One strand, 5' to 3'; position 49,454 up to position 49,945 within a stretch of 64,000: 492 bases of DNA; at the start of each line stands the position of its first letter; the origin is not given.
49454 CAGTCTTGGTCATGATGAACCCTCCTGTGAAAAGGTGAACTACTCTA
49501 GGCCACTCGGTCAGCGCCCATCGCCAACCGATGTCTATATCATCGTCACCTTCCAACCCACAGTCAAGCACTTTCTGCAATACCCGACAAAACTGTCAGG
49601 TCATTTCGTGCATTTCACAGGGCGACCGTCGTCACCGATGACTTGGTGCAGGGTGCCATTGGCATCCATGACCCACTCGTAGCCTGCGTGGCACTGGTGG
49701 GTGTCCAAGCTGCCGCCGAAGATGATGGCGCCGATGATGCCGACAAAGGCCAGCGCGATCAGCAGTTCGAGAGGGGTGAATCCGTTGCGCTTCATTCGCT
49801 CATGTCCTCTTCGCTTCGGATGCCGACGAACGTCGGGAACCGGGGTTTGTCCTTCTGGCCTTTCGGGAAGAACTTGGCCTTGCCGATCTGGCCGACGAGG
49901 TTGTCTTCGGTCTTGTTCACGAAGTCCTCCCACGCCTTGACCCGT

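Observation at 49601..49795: Phage-encoded minimal type IV pilin-like protein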

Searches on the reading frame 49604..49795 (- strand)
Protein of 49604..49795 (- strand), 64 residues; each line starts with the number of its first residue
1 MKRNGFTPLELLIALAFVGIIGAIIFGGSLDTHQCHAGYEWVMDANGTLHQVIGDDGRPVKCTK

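Call 4: search_protein_families(library=pfam, proteins=[window:49604-49795:-], max_evalue=10)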
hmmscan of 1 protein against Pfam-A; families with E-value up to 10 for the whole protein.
window:49604-49795:- (64 aa): 3 families
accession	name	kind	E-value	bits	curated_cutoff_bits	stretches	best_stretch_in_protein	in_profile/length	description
PF07963.17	N_methyl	-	0.069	13.2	21.2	1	2-25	3-26/27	Prokaryotic N-terminal methylation motif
PF23308.1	TSP1_TSH7A-B_C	-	0.17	12.2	27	1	34-51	17-34/40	THS7A/B C-terminal TSP1 domain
PF23928.1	DUF7266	-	0.32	11.1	27.6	1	9-41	14-46/145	Family of unknown function (DUF7266)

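Call 5: search_protein_families(library=ncbifam, proteins=[window:49604-49795:-], max_evalue=10)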
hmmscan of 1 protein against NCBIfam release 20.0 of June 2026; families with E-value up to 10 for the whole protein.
window:49604-49795:- (64 aa): 4 families
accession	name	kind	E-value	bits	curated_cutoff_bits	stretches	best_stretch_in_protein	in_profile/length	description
TIGR02532.1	IV_pilin_GFxxxE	domain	0.011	15.6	16.3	1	3-25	1-23/24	prepilin-type N-terminal cleavage/methylation domain-containing protein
NF007862.0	PRK10574.1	equivalog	0.075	13.2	138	1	2-25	3-26/145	prepilin peptidase-dependent pilin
TIGR01708.2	typeII_sec_gspH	equivalog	0.11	12.5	80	1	4-25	2-23/169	type II secretion system minor pseudopilin GspH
NF041775.1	typeIV_PilA_Myxo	equivalog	0.11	12.4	400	1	3-26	10-33/214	type IV pilin protein PilA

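Call 8: search_dna_similar(query=window:49604-49795:-, collection=phages, mode=protein, max_evalue=10, max_rows=30)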
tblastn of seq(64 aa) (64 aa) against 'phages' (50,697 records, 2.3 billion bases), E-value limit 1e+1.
No match.

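Call 9: find_homologous_proteins(query=window:49604-49795:-, max_evalue=1)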
Query seq(64 aa) (64 aa): 2 proteins with E <= 1 among 2 candidates.
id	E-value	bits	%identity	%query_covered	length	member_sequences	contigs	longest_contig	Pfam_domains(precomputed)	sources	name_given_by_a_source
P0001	3.2e-37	143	100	100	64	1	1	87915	-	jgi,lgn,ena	-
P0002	2.0e-26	109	77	100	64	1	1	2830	PF07963.18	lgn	-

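Call 12: find_encoding_contigs(protein=P0002, flank=10000)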
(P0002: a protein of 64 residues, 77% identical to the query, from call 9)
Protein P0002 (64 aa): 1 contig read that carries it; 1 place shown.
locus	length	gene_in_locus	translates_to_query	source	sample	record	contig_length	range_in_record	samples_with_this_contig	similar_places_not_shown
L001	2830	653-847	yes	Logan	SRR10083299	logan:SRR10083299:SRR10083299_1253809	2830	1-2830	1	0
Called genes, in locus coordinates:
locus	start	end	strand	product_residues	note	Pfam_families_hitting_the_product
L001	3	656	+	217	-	?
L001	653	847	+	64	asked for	PF07963:N_methyl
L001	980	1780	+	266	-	-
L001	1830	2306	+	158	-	PF07486:Hydrolase_2 (weak)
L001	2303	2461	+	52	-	-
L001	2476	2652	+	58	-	-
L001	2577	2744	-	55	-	-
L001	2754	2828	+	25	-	?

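Call 13: find_encoding_contigs(protein=P0001, flank=10000)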
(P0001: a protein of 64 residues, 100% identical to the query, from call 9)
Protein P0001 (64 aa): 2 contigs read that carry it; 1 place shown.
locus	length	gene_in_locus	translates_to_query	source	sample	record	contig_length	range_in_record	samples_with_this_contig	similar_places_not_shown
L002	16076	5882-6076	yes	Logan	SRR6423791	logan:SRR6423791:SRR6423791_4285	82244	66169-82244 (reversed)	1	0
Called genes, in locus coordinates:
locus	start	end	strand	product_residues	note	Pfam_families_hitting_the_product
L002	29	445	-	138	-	-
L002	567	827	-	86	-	-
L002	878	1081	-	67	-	-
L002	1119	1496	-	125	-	-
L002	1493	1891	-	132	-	-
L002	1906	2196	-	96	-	-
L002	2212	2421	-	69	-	-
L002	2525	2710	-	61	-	-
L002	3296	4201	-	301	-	-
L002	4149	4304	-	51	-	-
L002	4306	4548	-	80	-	-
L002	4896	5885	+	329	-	PF01068:DNA_ligase_A_M (weak)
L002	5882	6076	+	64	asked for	-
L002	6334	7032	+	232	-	-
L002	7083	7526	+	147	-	PF07486:Hydrolase_2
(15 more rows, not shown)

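Call 16: search_protein_families(library=phrogs, proteins=[P0001, P0002], max_evalue=10)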
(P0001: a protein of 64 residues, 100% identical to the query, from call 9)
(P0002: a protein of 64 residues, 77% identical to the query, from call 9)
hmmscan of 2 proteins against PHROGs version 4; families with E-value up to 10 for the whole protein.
P0001 (64 aa): 5 families
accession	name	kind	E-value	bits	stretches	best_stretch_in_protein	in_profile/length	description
phrog_13280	-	unknown function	0.0044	17.9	1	1-34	1-33/67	-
phrog_10597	-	unknown function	0.011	16.6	1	2-25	3-26/59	-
phrog_3433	-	moron, auxiliary metabolic gene and host takeover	0.015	16.4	1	2-25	18-41/127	pilin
phrog_27437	-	unknown function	0.13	13.5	1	3-25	7-29/140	-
phrog_3641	-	unknown function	0.24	12.7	1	13-63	9-53/69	-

P0002 (64 aa): 7 families
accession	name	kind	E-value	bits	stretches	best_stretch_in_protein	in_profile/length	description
phrog_13280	-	unknown function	8.6e-06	26.5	1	1-27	1-27/67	-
phrog_10597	-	unknown function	3.4e-05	24.7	1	2-25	3-26/59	-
phrog_27437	-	unknown function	0.00012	23.3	1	3-24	7-28/140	-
phrog_3433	-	moron, auxiliary metabolic gene and host takeover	0.00025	22.2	1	2-24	18-40/127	pilin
phrog_11263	-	unknown function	0.012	16.4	1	4-25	2-23/72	-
phrog_11596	-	unknown function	0.015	16.1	1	2-24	4-26/187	-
phrog_34982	-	unknown function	2.7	9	1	12-28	24-40/41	-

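Call 17: search_protein_families(library=pfam, proteins=[P0002], max_evalue=10)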
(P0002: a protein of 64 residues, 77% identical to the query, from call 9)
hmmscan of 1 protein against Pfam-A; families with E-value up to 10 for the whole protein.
P0002 (64 aa): 2 families
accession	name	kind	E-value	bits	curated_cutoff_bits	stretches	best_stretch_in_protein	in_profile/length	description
PF07963.17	N_methyl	-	1.5e-07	31.1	21.2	1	2-25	3-26/27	Prokaryotic N-terminal methylation motif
PF08999.15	SP_C-Propep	-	0.059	13.6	25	1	7-45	40-76/96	Surfactant protein C, N terminal propeptide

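Call 25: search_protein_representatives(alignment_id=A1)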
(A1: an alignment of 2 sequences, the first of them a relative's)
Query: 2 sequences, 64 profile positions. Proteins with E-value up to 0.001 (for the whole library): 196; up to 1e-10: 4; up to 1e-30: 1. The best 150 are listed.
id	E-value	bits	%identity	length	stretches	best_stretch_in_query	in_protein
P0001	8.7e-42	157.1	-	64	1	1-64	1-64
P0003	1.5e-12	63.4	-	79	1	1-62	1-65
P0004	1.5e-11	60.2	-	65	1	2-63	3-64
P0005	1.9e-11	59.9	-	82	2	1-31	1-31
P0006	1.2e-10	57.4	-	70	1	2-62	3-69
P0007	4.1e-10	55.6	-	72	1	1-62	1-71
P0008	7.7e-10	54.7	-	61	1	1-62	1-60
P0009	1.1e-09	54.2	-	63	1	4-63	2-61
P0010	1.9e-09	53.5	-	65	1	1-62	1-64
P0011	5.8e-09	51.9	-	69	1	1-63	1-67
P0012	9.2e-09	51.3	-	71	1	1-62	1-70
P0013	1.2e-08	50.9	-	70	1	1-62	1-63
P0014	1.5e-08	50.6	-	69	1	2-62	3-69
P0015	1.6e-08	50.5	-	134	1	3-62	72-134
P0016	2.7e-08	49.8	-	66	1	1-62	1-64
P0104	1.2e-04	38.1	-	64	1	4-62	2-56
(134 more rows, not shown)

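Call 31: find_homologous_proteins(query=A2, max_evalue=0.001)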
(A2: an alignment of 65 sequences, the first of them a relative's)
Query A2 (65 sequences) (64 aa, profile of the alignment): 7998 proteins with E <= 0.001 among 8000 candidates; the best 120 are listed.
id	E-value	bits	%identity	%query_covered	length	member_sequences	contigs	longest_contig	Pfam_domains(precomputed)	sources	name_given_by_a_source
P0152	1.2e-22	97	31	92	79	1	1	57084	PF07963.18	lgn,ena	-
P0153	2.3e-22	97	25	92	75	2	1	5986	PF07963.18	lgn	-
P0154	3.4e-22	96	32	97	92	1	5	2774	PF07963.18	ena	-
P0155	6.7e-22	95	26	100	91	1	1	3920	PF07963.18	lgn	-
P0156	1.7e-21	94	36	92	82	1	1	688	PF07963.18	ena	-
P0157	1.8e-21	94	26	97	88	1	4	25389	PF07963.18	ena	-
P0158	2.1e-21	93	26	97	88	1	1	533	PF07963.18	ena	-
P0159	2.8e-21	93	-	-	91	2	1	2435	PF07963.18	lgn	-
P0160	3.1e-21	93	34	92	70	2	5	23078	PF07963.18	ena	-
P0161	8.5e-21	92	32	98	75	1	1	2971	PF07963.18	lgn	-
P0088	1.0e-20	91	-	-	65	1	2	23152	PF07963.18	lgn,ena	-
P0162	1.2e-20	91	-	-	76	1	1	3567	PF07963.18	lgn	-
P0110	1.7e-20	91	33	52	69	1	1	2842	PF07963.18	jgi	jgi:prepilin-type N-terminal cleavage/methylation domain-containing protein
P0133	2.3e-20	90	32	94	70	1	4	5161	PF07963.18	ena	-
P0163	4.4e-20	89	27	97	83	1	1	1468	PF07963.18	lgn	-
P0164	7.2e-20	89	30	94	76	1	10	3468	PF07963.18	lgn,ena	-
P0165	8.4e-20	88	-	-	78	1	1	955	PF07963.18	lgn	-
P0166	9.1e-20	88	26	92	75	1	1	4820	PF07963.18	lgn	-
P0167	1.3e-19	88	37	55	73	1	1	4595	PF07963.18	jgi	jgi:prepilin-type N-terminal cleavage/methylation domain-containing protein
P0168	1.5e-19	87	32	94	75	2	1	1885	PF07963.18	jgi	jgi:prepilin-type N-terminal cleavage/methylation domain-containing protein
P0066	1.9e-19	87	35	94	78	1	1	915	PF07963.18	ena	-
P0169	7.0e-19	85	26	92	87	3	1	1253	PF07963.18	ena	-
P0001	2.1e-18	84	100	100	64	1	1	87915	-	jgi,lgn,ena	-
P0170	2.8e-18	83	28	97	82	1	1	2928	PF07963.18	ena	-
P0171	2.9e-18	83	33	95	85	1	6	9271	PF07963.18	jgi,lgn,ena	-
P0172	4.1e-18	83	25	94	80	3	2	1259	PF07963.18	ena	-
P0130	9.7e-18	82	31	98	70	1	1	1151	PF07963.18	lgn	-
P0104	1.2e-17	81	32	92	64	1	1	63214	PF07963.18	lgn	-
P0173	2.0e-17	81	29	100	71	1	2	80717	PF07963.18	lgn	-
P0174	3.0e-17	80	-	-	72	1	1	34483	PF07963.18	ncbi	-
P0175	3.2e-17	80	-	-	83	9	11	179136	PF07963.18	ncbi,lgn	-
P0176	2.5e-16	77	43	59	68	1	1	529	PF07963.18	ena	-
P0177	2.6e-16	77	36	56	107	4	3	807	PF07963.18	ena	-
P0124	3.3e-16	77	37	95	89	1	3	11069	PF07963.18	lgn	-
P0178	7.8e-16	76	-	-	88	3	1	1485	PF07963.18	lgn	-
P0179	9.8e-16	75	50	38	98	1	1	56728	PF07963.18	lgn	-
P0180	1.8e-15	74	37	97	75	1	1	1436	PF07963.18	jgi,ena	jgi:prepilin-type N-terminal cleavage/methylation domain-containing protein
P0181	1.8e-14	71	-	-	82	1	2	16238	PF07963.18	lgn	-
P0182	1.9e-14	71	34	59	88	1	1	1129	PF07963.18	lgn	-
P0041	6.4e-14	69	33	95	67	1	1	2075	PF07963.18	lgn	-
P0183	8.2e-14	69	55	31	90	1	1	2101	PF07963.18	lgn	-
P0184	5.2e-11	60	-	-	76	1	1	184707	PF07963.18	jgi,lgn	-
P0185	2.8e-10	58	50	41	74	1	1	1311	PF07963.18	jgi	jgi:prepilin-type N-terminal cleavage/methylation domain-containing protein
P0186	7.7e-10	56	41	42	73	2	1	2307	PF07963.18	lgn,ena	-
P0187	9.6e-10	56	27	94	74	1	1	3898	PF07963.18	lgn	-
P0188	1.7e-9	55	-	-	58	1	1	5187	PF07963.18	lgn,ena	-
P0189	2.3e-9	55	-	-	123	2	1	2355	PF07963.18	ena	-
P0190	2.3e-9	55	-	-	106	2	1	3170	PF07963.18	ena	-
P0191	2.4e-9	55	67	19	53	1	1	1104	PF07963.18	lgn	-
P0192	3.5e-9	54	-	-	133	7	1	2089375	PF07963.18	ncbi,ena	-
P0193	3.8e-9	54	-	-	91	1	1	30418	PF07963.18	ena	-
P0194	3.9e-9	54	-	-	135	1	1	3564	PF07963.18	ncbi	-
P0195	4.0e-9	54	31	77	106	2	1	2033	PF07963.18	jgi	jgi:type IV pilus assembly protein PilA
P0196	5.1e-9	54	-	-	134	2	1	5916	PF07963.18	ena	-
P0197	5.1e-9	54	-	-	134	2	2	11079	PF07963.18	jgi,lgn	jgi:type IV pilus assembly protein PilA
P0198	5.8e-9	54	-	-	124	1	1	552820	PF07963.18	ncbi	-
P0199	5.8e-9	54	-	-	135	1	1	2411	PF07963.18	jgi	jgi:type IV pilus assembly protein PilA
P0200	6.1e-9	54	-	-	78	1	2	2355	PF07963.18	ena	-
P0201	6.1e-9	54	-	-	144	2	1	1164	PF07963.18,PF00114.25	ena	-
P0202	6.6e-9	53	-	-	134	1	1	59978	PF07963.18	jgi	jgi:type IV pilus assembly protein PilA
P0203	7.5e-9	53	34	69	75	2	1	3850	PF07963.18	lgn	-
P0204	7.6e-9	53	-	-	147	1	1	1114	PF07963.18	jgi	jgi:type IV pilus assembly protein PilA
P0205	7.7e-9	53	-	-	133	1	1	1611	PF07963.18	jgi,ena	-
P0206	8.3e-9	53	-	-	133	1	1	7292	PF07963.18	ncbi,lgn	-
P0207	9.4e-9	53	-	-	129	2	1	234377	PF07963.18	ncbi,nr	ncbi:MAG: prepilin-type N-terminal cleavage/methylation domain-containing protein [Candidatus Wallba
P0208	9.6e-9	53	-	-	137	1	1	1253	PF07963.18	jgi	jgi:type IV pilus assembly protein PilA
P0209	1.0e-8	53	-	-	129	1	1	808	PF07963.18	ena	-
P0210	1.0e-8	53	-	-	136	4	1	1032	PF07963.18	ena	-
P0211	1.0e-8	53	-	-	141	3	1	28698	PF07963.18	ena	-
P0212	1.0e-8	53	-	-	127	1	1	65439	PF07963.18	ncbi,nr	ncbi:MAG: prepilin-type N-terminal cleavage/methylation domain-containing protein [Deltaproteobacter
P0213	1.1e-8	53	-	-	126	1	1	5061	PF07963.18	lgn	-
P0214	1.1e-8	53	-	-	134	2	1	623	PF07963.18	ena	-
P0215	1.2e-8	53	-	-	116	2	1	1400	PF07963.18,PF26697.1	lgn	-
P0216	1.2e-8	53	-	-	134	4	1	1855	PF07963.18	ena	-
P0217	1.3e-8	53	-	-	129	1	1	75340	PF07963.18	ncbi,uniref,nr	ncbi:prepilin-type N-terminal cleavage/methylation domain-containing protein [uncultured Psychrobact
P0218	1.3e-8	52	67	19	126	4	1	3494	PF07963.18,PF26697.1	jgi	jgi:prepilin-type N-terminal cleavage/methylation domain-containing protein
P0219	1.4e-8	52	-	-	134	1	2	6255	PF07963.18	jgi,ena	-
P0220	1.4e-8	52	-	-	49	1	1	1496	PF07963.18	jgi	-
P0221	1.4e-8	52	-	-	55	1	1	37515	PF07963.18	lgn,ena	-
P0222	1.4e-8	52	-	-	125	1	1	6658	PF07963.18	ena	-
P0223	1.5e-8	52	-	-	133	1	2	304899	PF07963.18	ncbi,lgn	-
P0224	1.5e-8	52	-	-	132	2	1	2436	PF07963.18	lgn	-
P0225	1.6e-8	52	67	19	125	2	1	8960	PF07963.18,PF26697.1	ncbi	-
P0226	1.6e-8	52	-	-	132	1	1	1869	PF07963.18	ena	-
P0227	1.6e-8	52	-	-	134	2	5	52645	PF07963.18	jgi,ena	jgi:type IV pilus assembly protein PilA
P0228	1.6e-8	52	-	-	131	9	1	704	PF07963.18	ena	-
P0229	1.6e-8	52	-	-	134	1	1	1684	PF07963.18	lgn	-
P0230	1.7e-8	52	58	38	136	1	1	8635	PF07963.18,PF00114.25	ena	-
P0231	1.7e-8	52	-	-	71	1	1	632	PF07963.18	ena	-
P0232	1.7e-8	52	-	-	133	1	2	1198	PF07963.18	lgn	-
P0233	1.7e-8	52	67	19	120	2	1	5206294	PF07963.18,PF26697.1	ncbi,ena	-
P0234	1.7e-8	52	67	19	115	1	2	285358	PF07963.18,PF26697.1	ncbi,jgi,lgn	-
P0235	1.7e-8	52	-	-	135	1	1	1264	PF07963.18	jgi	jgi:type IV pilus assembly protein PilA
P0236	1.7e-8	52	-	-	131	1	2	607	PF07963.18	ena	-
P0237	1.8e-8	52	67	19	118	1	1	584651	PF07963.18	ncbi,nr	ncbi:MAG: prepilin-type N-terminal cleavage/methylation domain-containing protein [Candidatus Rifleb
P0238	1.8e-8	52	-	-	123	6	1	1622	PF07963.18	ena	-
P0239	1.8e-8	52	-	-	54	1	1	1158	PF07963.18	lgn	-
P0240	1.8e-8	52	-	-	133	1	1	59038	PF07963.18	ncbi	-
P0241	1.8e-8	52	67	19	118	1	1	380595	PF07963.18,PF26697.1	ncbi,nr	ncbi:MAG: prepilin-type N-terminal cleavage/methylation domain-containing protein [Candidatus Rifleb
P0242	1.8e-8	52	-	-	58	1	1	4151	PF07963.18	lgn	-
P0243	1.8e-8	52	-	-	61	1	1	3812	PF07963.18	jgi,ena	-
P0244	1.8e-8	52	-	-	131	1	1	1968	PF07963.18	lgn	-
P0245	1.9e-8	52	-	-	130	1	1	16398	PF07963.18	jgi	-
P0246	1.9e-8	52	-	-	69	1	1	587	PF07963.18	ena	-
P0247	1.9e-8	52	-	-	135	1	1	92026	PF07963.18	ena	-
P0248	2.0e-8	52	67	19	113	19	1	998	PF07963.18,PF26697.1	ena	-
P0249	2.0e-8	52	67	19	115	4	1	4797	PF07963.18,PF26697.1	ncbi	ncbi:MAG: prepilin-type N-terminal cleavage/methylation domain-containing protein [Candidatus Rifleb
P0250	2.0e-8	52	-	-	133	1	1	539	PF07963.18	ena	-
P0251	2.0e-8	52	67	19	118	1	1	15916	PF07963.18,PF26697.1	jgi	jgi:prepilin-type N-terminal cleavage/methylation domain-containing protein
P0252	2.0e-8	52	67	19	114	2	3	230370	PF07963.18,PF26697.1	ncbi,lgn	ncbi:MAG: prepilin-type N-terminal cleavage/methylation domain-containing protein [Candidatus Ozemob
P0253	2.0e-8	52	-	-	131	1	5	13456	PF07963.18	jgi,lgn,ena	-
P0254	2.0e-8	52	-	-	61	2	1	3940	PF07963.18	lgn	-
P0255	2.1e-8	52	62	20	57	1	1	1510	PF07963.18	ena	-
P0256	2.1e-8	52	67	19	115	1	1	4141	PF07963.18,PF26697.1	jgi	jgi:prepilin-type N-terminal cleavage/methylation domain-containing protein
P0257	2.2e-8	52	-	-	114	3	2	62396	PF07963.18,PF26697.1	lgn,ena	-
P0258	2.2e-8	52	-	-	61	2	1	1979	PF07963.18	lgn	-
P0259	2.2e-8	52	-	-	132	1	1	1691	PF07963.18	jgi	jgi:type IV pilus assembly protein PilA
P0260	2.2e-8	52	-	-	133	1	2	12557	PF07963.18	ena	-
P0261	2.3e-8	52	-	-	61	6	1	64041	PF07963.18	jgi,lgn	-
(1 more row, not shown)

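Call 32: find_encoding_contigs(protein=P0173, flank=8000, max_places=2)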
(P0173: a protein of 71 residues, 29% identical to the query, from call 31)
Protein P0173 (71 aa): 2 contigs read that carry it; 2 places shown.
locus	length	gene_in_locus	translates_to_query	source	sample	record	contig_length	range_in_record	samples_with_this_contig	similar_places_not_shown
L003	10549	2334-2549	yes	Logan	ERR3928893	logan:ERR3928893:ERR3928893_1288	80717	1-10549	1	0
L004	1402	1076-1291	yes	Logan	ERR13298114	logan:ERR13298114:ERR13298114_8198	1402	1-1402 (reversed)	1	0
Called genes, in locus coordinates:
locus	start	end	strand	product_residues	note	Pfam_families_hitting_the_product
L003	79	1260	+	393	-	PF21189:PHA02142, PF09414:RNA_ligase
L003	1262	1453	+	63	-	-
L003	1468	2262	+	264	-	PF01145:Band_7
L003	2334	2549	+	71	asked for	PF07963:N_methyl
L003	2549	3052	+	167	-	PF13353:Fer4_12 (faint)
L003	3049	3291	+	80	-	PF16225:DUF4884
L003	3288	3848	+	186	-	PF00929:RNase_T, PF13482:RNase_H_2 (faint)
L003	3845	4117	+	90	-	-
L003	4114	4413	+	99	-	-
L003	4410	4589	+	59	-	-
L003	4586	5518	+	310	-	-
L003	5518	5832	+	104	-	-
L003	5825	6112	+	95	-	-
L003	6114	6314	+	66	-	-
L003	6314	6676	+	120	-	-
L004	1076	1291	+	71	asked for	PF07963:N_methyl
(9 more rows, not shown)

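Call 33: find_encoding_contigs(protein=P0104, flank=8000, max_places=2)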
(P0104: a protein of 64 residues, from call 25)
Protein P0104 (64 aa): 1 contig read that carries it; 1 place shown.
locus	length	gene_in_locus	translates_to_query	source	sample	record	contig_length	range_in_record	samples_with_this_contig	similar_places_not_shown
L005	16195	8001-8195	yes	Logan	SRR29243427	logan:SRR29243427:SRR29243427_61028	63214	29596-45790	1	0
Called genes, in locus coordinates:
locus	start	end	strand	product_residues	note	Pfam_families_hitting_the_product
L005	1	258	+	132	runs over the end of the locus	-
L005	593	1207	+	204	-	PF18143:HAD_SAK_2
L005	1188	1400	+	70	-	-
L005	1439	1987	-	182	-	-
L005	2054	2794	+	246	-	PF00149:Metallophos (weak)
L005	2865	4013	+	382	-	PF05636:HIGH_NTase1 (faint), PF01467:CTP_transf_like, PF00293:NUDIX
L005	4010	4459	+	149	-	PF15891:Nuc_deoxyri_tr2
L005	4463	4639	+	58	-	-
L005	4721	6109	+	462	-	PF18127:NAMPT_N, PF04095:NAPRTase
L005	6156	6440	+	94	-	-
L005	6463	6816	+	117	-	-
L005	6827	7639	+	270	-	PF01145:Band_7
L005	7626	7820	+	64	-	-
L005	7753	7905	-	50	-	-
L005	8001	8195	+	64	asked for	PF07963:N_methyl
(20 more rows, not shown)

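Call 34: find_encoding_contigs(protein=P0175, flank=8000, max_places=3)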
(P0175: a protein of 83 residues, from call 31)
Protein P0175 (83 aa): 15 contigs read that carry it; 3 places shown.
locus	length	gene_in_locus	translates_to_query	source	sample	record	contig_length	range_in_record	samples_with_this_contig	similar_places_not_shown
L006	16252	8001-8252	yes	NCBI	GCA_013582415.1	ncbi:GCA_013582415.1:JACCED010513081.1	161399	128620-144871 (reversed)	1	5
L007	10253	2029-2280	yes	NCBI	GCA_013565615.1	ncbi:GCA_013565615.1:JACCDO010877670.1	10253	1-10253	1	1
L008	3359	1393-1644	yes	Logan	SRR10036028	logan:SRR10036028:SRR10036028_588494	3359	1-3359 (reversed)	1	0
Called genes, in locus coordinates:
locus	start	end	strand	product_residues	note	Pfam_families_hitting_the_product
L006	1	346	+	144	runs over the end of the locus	-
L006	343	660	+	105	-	PF20274:cREC_REC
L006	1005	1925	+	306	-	PF13609:Porin_4, PF00267:Porin_1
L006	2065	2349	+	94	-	PF26096:DUF8033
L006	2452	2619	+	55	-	-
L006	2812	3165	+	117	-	-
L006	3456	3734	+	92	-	-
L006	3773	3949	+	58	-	-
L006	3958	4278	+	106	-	-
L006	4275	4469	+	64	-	-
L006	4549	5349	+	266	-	PF01145:Band_7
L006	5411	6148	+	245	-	-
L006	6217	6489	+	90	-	-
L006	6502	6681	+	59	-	-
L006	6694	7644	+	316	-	PF16868:NMT1_3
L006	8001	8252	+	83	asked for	PF07963:N_methyl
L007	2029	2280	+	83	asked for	PF07963:N_methyl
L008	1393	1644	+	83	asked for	PF07963:N_methyl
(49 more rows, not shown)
